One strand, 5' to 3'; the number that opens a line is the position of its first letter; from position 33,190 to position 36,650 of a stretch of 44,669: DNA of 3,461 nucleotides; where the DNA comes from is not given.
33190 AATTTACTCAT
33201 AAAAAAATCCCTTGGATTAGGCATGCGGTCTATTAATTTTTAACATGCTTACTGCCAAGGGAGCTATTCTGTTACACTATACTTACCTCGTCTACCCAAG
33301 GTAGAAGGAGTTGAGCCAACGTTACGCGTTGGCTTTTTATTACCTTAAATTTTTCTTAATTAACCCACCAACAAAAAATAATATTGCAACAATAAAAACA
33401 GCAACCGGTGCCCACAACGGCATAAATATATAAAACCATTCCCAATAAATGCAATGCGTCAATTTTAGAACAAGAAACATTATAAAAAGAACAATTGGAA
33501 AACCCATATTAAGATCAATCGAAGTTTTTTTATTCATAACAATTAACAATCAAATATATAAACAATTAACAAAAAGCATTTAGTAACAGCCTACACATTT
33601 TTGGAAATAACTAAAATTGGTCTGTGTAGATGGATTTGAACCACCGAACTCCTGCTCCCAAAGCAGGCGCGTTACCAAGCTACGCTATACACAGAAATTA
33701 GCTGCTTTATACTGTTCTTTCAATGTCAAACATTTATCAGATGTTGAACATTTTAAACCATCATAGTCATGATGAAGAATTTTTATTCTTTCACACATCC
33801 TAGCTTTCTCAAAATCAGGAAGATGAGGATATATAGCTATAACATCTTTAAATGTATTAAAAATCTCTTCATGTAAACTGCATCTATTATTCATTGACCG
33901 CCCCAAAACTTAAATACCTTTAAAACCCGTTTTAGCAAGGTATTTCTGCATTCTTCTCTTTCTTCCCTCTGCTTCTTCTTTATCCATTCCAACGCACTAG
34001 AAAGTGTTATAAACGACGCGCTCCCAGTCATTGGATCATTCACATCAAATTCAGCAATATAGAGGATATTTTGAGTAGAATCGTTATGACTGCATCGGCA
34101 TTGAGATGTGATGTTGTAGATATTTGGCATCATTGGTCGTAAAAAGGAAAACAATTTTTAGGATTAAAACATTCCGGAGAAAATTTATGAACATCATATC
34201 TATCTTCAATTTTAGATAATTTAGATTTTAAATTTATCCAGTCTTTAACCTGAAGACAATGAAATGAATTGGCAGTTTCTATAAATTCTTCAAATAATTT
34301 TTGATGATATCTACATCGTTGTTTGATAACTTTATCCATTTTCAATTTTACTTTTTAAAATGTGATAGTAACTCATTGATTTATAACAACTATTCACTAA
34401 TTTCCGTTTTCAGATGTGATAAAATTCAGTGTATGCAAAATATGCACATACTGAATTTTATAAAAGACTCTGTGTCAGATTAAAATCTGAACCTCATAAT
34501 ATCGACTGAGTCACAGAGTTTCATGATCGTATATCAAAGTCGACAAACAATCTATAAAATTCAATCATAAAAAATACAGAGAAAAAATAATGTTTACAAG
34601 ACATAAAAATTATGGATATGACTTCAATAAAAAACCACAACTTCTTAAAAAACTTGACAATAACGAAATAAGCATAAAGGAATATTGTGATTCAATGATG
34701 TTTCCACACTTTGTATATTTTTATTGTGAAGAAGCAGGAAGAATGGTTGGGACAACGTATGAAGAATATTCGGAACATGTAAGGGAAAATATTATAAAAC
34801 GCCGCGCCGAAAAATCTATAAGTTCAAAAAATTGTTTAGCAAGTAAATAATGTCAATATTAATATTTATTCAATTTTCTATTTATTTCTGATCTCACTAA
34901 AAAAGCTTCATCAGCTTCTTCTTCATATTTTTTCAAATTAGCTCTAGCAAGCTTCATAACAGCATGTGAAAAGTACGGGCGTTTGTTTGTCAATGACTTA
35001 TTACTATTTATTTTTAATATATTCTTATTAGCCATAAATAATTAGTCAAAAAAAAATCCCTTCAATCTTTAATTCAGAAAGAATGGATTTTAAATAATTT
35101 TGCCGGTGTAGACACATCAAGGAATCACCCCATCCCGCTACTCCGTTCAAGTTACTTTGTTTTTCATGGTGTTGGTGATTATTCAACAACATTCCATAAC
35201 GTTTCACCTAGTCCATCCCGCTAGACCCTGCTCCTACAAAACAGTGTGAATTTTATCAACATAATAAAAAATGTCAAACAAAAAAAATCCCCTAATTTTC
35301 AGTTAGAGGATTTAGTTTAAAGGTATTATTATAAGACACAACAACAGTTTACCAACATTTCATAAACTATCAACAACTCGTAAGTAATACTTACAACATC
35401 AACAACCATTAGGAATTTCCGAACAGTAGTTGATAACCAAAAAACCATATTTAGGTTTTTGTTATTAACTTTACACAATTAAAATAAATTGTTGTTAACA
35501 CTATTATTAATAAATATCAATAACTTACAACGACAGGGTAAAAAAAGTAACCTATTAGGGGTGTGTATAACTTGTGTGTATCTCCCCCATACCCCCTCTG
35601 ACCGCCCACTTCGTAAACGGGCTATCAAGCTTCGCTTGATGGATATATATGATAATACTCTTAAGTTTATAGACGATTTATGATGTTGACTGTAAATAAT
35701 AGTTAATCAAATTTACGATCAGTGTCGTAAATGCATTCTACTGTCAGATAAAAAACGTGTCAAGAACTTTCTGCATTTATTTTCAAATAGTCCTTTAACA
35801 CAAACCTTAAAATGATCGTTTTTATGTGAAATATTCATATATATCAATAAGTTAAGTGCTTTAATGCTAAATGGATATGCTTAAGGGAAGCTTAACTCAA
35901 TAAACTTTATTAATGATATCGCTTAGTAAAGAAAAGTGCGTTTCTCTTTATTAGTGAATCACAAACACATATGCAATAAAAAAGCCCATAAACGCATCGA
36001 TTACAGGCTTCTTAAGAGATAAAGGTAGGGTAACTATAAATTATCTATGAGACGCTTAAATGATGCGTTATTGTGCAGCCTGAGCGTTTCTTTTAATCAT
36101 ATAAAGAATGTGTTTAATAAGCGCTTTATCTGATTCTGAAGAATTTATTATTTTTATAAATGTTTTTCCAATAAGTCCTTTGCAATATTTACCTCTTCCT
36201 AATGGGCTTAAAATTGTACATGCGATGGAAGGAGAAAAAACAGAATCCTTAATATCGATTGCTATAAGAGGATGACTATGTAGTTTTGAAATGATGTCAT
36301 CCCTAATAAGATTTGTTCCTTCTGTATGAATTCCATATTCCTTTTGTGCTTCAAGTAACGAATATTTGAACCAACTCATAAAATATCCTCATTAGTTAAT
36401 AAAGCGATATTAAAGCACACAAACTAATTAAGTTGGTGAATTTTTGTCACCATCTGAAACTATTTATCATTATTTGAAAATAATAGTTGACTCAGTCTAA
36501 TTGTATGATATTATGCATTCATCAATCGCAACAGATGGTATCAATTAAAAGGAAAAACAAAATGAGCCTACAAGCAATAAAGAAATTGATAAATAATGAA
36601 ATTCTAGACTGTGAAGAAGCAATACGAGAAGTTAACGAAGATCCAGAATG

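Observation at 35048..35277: Insulated ORF-free unit encoding a GGA-rich RNA with a duplicated CsrA-site-like motif, in a phage that also encodes CsrA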

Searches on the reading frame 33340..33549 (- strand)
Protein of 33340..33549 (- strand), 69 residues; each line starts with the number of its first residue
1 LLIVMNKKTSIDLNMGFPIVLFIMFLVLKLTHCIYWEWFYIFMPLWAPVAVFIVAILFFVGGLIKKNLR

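Call 90: search_protein_families(library=padloc, max_evalue=0.01, proteins=[window:33340-33549:-])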
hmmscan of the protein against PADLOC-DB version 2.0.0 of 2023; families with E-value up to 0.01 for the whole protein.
window:33340-33549:- (69 aa): 0 families

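Call 91: search_protein_families(library=phrogs, max_evalue=0.01, proteins=[window:33340-33549:-])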
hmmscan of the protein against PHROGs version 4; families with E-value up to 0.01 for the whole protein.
window:33340-33549:- (69 aa): 2 families
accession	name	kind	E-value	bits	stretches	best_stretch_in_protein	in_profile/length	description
phrog_1374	-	unknown function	3.9e-14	53.2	1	7-62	8-63/89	-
phrog_20229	-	unknown function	0.0017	19.5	1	15-60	1-44/93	-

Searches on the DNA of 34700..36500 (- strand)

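Call 4: search_dna_similar(query=window:34800-35500:-, collection=phages, mode=distant, max_rows=40)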
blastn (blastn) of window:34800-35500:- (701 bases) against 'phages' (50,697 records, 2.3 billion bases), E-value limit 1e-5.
No match.

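Call 5: search_rna_families(source=window, start=34700, end=35700, threshold=evalue, max_evalue=10, show_alignments=3)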
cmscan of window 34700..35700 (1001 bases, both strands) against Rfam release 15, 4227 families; matches with E-value up to 10: 7.
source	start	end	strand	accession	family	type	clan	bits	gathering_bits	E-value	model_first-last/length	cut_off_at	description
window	35281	35354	-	RF02399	NsiR1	Gene; sRNA;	-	23.3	39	0.047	1-60/60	no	Nitrogen stress-induced RNA 1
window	35398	35473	+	RF02362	Yfr10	Gene; sRNA;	-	21.6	43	1.8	1-78/78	no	Cyanobacterial functional RNA 10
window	35300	35408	-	RF01617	ceN113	Gene; snRNA; snoRNA; CD-box;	-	17.1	40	8.4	1-131/131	no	Caenorhabditis snoRNA ceN113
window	35245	35313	+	RF01393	isrJ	Gene; sRNA;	-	16.3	37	3.7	1-75/75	no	isrJ Hfq binding RNA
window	34929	34972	-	RF01279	snoR53Y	Gene; snRNA; snoRNA; CD-box;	CL00080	16.1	43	8.8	1-76/76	no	Small nucleolar RNA snoR53Y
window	35072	35133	-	RF01185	snR75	Gene; snRNA; snoRNA; CD-box;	CL00045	13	40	6.6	1-88/88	no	Small nucleolar RNA snR75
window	35285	35313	-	RF02744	Rev39_5p_UTR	Cis-reg;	-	11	88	1.6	197-225/300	no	Soft rot Enterobacteriaceae Rev 39 5'UTR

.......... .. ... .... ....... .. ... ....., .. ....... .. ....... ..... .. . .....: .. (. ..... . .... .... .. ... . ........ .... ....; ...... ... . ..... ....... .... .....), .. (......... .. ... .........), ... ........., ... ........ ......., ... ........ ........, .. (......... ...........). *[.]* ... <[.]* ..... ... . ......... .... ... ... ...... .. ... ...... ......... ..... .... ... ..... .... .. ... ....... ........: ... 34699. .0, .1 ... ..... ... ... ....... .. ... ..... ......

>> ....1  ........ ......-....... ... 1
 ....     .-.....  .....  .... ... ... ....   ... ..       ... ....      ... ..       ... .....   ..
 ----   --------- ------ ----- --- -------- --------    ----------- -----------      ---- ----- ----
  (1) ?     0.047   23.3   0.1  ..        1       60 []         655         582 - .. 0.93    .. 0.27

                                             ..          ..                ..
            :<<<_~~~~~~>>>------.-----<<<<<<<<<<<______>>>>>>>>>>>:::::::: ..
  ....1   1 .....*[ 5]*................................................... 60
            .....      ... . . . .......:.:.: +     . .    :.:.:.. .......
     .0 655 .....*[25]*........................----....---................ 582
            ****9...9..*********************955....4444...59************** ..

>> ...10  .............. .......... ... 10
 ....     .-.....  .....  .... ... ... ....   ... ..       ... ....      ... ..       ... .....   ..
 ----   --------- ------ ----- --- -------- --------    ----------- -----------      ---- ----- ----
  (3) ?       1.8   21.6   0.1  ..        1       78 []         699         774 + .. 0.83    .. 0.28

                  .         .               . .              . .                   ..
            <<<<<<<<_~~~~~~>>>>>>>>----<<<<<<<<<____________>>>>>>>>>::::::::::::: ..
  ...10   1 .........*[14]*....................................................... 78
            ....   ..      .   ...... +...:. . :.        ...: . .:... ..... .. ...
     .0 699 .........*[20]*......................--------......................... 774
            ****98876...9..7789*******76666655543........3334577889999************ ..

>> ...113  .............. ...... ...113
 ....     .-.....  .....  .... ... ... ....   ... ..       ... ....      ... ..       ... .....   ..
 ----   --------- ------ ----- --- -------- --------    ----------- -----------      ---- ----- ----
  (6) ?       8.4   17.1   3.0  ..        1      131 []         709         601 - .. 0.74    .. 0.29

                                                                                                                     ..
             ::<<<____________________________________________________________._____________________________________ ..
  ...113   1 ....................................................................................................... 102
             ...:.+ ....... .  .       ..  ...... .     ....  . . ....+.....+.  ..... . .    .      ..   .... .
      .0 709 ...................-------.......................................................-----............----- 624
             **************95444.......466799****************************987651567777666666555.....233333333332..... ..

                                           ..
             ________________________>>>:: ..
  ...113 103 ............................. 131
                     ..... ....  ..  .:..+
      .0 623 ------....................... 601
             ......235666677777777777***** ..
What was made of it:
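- On Csr/Rsm sponge sRNAs (CsrB, CsrC, RsmX/Y/Z): At E<=10 on 34700-35700 it gave no Csr/Rsm family (call 5).
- On tRNA or tRNA-like gene (the 11-mer equals the first bases of many tRNA-Met genes): There is no tRNA model hit at E<=10 (call 5).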

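Call 33: search_rna_families(source=window, start=35250, end=36500, threshold=evalue, max_evalue=5)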
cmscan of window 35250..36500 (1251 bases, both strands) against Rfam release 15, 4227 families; matches with E-value up to 5: 4.
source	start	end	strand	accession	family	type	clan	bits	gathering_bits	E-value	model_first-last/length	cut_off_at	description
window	35281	35354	-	RF02399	NsiR1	Gene; sRNA;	-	23.3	39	0.059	1-60/60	no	Nitrogen stress-induced RNA 1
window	36143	36220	+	RF02579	tsr26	Gene; sRNA;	-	22.2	141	1.2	1-122/122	no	S. aureus tsr26 small RNA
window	35398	35473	+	RF02362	Yfr10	Gene; sRNA;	-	21.6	43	2.2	1-78/78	no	Cyanobacterial functional RNA 10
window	36267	36323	+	RF01526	ceN106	Gene; snRNA; snoRNA; CD-box;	-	18.2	60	1.1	1-77/77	no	C. elegans snoRNA ceN106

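Call 72: search_dna_similar(query=window:35036-36100:-, collection=plasmids, mode=distant, max_evalue=0.01, max_rows=15)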
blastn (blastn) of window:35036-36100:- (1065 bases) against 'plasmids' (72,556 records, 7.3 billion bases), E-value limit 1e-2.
No match.

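Call 73: search_dna_similar(query=window:35040-35290:-, collection=phages, mode=distant, max_evalue=1, max_rows=15)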
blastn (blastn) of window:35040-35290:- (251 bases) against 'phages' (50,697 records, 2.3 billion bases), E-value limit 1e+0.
Records with a match: 23; places in all: 23; records where one place covers at least 80% of the query: 0.
Best place of each record, by identity: 90-95% 23.
By first word of the organism name: Flavobacterium 22; Vibrio 1.
By host as written in the record: Flavobacterium psychrophilum 950106-1/1 8; Flavobacterium psychrophilum strain FPS-D10 3; Flavobacterium psychrophilum FPS-D15 2; Flavobacterium psychrophilum FPS-D10 2; Flavobacterium psychrophilum strain FPS-D15 2; Flavobacterium psychrophilum 1; Flavobacterium psychrophilum FPS-D2 1; Flavobacterium psychrophilum FPS-D8 1; and 3 more.
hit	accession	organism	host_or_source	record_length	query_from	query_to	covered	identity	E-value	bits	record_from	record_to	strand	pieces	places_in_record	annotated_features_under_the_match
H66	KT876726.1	Flavobacterium phage FpV21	Flavobacterium psychrophilum 950106-1/1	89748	98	126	12%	90.3%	2e-1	41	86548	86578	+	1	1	hypothetical protein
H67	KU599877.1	Flavobacterium phage Fpv1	Flavobacterium psychrophilum 950106-1/1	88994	98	126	12%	90.3%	2e-1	41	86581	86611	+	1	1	hypothetical protein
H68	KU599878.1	Flavobacterium phage Fpv2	Flavobacterium psychrophilum 950106-1/1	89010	98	126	12%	90.3%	2e-1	41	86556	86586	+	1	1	hypothetical protein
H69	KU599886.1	Flavobacterium phage Fpv20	Flavobacterium psychrophilum 950106-1/1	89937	98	126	12%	90.3%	2e-1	41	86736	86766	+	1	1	hypothetical protein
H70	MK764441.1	Flavobacterium phage FPSV-F12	Flavobacterium psychrophilum 950106-1/1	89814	98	126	12%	90.3%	2e-1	41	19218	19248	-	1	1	hypothetical protein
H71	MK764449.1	Flavobacterium phage FPSV-S29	Flavobacterium psychrophilum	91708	98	126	12%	90.3%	2e-1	41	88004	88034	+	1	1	hypothetical protein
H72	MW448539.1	Flavobacterium phage FPSV-D24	Flavobacterium psychrophilum strain ...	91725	98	126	12%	90.3%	2e-1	41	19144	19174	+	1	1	record has no annotation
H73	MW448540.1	Flavobacterium phage FPSV-D25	Flavobacterium psychrophilum strain ...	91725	98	126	12%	90.3%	2e-1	41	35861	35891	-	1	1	record has no annotation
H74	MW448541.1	Flavobacterium phage FPSV-D27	Flavobacterium psychrophilum strain ...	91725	98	126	12%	90.3%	2e-1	41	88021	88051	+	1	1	record has no annotation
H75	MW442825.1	Flavobacterium phage FPSV-D5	Flavobacterium psychrophilum FPS-D15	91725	98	126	12%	90.3%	2e-1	41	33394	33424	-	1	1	record has no annotation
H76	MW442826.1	Flavobacterium phage FPSV-D9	Flavobacterium psychrophilum FPS-D15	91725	98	126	12%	90.3%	2e-1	41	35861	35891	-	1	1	record has no annotation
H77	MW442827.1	Flavobacterium phage FPSV-D12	Flavobacterium psychrophilum FPS-D2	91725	98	126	12%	90.3%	2e-1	41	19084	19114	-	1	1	record has no annotation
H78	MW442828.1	Flavobacterium phage FPSV-D13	Flavobacterium psychrophilum FPS-D10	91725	98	126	12%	90.3%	2e-1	41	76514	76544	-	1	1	record has no annotation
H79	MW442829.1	Flavobacterium phage FPSV-D16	Flavobacterium psychrophilum FPS-D10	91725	98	126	12%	90.3%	2e-1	41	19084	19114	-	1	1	record has no annotation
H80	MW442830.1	Flavobacterium phage FPSV-D18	Flavobacterium psychrophilum FPS-D8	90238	98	126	12%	90.3%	2e-1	41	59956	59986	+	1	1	record has no annotation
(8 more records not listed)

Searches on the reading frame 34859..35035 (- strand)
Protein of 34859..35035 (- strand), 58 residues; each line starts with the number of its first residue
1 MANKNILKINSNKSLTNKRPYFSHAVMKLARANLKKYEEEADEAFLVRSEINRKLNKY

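Call 26: find_encoding_contigs(protein=window:34859-35035:-, flank=5000, max_places=10)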
Protein window:34859-35035:- (58 aa): 11 contigs read that carry it; 9 places shown.
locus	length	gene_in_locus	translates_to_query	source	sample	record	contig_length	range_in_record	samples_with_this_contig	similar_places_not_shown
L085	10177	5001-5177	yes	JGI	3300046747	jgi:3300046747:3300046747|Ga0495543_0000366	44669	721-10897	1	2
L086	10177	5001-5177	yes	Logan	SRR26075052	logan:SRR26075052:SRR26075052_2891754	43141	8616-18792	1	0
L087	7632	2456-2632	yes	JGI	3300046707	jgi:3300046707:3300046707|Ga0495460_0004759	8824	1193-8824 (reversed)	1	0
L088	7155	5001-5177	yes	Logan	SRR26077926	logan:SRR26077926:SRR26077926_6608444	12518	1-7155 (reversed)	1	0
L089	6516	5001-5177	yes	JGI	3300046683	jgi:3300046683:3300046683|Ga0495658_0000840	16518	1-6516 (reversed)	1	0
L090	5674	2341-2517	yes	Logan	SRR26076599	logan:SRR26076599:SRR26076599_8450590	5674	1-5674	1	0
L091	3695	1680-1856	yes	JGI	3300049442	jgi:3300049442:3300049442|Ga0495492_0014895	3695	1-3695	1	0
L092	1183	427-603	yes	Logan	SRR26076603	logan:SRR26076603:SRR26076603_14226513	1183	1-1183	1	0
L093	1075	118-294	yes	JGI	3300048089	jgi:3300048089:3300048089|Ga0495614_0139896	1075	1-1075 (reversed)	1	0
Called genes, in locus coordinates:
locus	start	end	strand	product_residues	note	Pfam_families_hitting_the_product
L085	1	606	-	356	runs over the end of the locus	-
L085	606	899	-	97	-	-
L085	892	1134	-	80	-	-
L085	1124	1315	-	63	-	-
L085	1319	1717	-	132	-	-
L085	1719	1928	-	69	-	-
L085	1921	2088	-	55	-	-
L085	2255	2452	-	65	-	-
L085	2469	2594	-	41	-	-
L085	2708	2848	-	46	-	-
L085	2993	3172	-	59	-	-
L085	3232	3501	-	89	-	-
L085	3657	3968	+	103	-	-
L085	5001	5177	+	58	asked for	-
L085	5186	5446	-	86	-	-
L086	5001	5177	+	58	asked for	-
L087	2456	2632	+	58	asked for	-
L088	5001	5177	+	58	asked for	-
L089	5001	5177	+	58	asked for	-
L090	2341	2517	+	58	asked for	-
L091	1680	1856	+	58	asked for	-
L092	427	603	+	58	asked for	-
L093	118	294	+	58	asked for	-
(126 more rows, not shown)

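Call 27: search_protein_families(library=pfam, max_evalue=0.01, proteins=[window:34859-35035:-])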
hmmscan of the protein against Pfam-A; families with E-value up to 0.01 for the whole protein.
window:34859-35035:- (58 aa): 0 families

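Call 31: find_homologous_proteins(query=window:34859-35035:-, max_evalue=0.01)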
Query window:34859-35035:- (58 aa): 1 proteins with E <= 0.01 among 1 candidates.
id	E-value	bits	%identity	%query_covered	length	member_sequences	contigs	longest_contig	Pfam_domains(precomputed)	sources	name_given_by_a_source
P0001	1.8e-28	113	100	100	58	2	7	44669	-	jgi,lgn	jgi:hypothetical protein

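Call 90: search_protein_families(library=padloc, max_evalue=0.01, proteins=[window:34859-35035:-])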
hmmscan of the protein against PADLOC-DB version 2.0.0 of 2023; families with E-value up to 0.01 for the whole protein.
window:34859-35035:- (58 aa): 0 families

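Call 91: search_protein_families(library=phrogs, max_evalue=0.01, proteins=[window:34859-35035:-])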
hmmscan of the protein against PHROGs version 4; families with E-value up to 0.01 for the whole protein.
window:34859-35035:- (58 aa): 0 families

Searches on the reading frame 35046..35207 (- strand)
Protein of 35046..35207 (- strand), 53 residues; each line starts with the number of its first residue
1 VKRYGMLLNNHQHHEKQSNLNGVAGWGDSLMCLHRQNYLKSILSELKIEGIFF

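Call 27: search_protein_families(library=pfam, max_evalue=0.01, proteins=[window:35046-35207:-])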
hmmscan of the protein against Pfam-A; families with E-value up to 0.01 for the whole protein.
window:35046-35207:- (53 aa): 0 families

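Call 67: search_protein_representatives(protein=window:35049-35207:-)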
Query: 53 residues. Proteins with E-value up to 0.001 (for the whole library): 1; up to 1e-10: 0; up to 1e-30: 0. The best 1 are listed.
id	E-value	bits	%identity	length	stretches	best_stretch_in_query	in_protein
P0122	2.1e-10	56.0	-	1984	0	-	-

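Call 90: search_protein_families(library=padloc, max_evalue=0.01, proteins=[window:35046-35207:-])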
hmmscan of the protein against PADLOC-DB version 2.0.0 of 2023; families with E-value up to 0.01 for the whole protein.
window:35046-35207:- (53 aa): 0 families

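Call 91: search_protein_families(library=phrogs, max_evalue=0.01, proteins=[window:35046-35207:-])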
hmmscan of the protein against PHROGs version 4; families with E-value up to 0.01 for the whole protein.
window:35046-35207:- (53 aa): 0 families

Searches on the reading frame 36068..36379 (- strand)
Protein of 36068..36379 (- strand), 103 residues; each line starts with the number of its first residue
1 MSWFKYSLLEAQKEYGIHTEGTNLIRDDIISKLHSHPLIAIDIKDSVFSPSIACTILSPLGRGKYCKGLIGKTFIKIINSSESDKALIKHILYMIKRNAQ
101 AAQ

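Call 27: search_protein_families(library=pfam, max_evalue=0.01, proteins=[window:36068-36379:-])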
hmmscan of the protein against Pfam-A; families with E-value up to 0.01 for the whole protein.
window:36068-36379:- (103 aa): 0 families

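Call 52: search_protein_families(library=phrogs, max_evalue=0.001, proteins=[window:36068-36379:-])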
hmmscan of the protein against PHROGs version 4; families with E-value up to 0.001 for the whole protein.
window:36068-36379:- (103 aa): 0 families

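Call 90: search_protein_families(library=padloc, max_evalue=0.01, proteins=[window:36068-36379:-])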
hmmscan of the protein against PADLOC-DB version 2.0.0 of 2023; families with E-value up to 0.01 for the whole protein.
window:36068-36379:- (103 aa): 0 families

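Call 93: find_homologous_proteins(query=window:36068-36379:-, max_evalue=0.001)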
Query window:36068-36379:- (103 aa): 1 proteins with E <= 0.001 among 12 candidates.
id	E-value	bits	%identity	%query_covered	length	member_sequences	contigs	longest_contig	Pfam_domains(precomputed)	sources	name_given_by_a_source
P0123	3.6e-61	221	100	100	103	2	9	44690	-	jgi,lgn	jgi:hypothetical protein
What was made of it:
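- Tried and rejected: Protein searches with the 58-aa and 103-aa neighbours found only themselves (calls 31, 93).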
